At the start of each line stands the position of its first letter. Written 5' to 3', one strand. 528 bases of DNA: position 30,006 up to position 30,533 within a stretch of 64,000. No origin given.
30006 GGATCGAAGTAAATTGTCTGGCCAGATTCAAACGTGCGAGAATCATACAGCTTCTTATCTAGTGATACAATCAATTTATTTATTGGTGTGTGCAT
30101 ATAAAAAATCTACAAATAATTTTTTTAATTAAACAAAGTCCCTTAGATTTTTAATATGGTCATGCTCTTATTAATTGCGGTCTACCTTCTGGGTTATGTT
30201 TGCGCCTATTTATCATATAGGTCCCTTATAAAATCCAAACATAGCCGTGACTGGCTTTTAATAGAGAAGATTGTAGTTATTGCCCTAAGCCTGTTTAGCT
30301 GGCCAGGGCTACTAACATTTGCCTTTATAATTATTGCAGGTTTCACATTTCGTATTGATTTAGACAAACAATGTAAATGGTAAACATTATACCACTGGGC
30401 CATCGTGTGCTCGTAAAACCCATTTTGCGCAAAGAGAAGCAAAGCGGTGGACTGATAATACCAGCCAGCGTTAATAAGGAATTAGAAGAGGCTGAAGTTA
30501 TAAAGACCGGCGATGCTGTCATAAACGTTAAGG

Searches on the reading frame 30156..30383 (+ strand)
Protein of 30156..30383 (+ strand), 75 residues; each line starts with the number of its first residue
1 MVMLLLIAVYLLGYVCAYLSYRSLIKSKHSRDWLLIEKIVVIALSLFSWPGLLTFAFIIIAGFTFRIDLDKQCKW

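Call 28: search_protein_families(library=pfam, alignment_id=A1, max_evalue=0.001)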
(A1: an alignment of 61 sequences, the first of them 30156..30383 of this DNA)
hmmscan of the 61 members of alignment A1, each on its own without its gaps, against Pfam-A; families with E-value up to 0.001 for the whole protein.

A. member 1, window:30156-30383:+ (75 aa): 0 families

B. families by the number of members that match (of 61 scanned): 15 families
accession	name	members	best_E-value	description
PF01381.28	HTH_3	3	1.1e-10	Helix-turn-helix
PF12844.13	HTH_19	2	8e-11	Helix-turn-helix domain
PF13443.12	HTH_26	2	1.6e-06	Cro/C1-type HTH DNA-binding domain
PF12083.13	DUF3560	1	6.1e-37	Domain of unknown function (DUF3560)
PF13472.12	Lipase_GDSL_2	1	2.7e-21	GDSL-like Lipase/Acylhydrolase family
PF00166.26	Cpn10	1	1.8e-13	Chaperonin 10 Kd subunit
PF00149.33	Metallophos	1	1.5e-12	Calcineurin-like phosphoesterase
PF24729.2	Acb2_Tad1_hairpin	1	1.2e-10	Acb2/Tad1, hairpin domain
PF00657.28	Lipase_GDSL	1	3e-08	GDSL-like Lipase/Acylhydrolase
PF13560.12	HTH_31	1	1.1e-07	Helix-turn-helix domain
PF00226.36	DnaJ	1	9.1e-07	DnaJ domain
PF00535.33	Glycos_transf_2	1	1.1e-05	Glycosyl transferase family 2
PF19067.5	DUF5763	1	0.00051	Family of unknown function (DUF5763)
PF03454.20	MoeA_C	1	0.00055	MoeA C-terminal region (domain IV)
PF13248.11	Zn_ribbon_3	1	0.00085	zinc-ribbon domain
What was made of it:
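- On Cell-surface signalling system (transducer + FecR + ECF sigma): No TonB-dependent receptor family among the Pfam hits of the 61 + strand ORFs between 30 and 64 kb (call 28).
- No transducer, TonB or site-1 protease gene is in the window (call 28).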
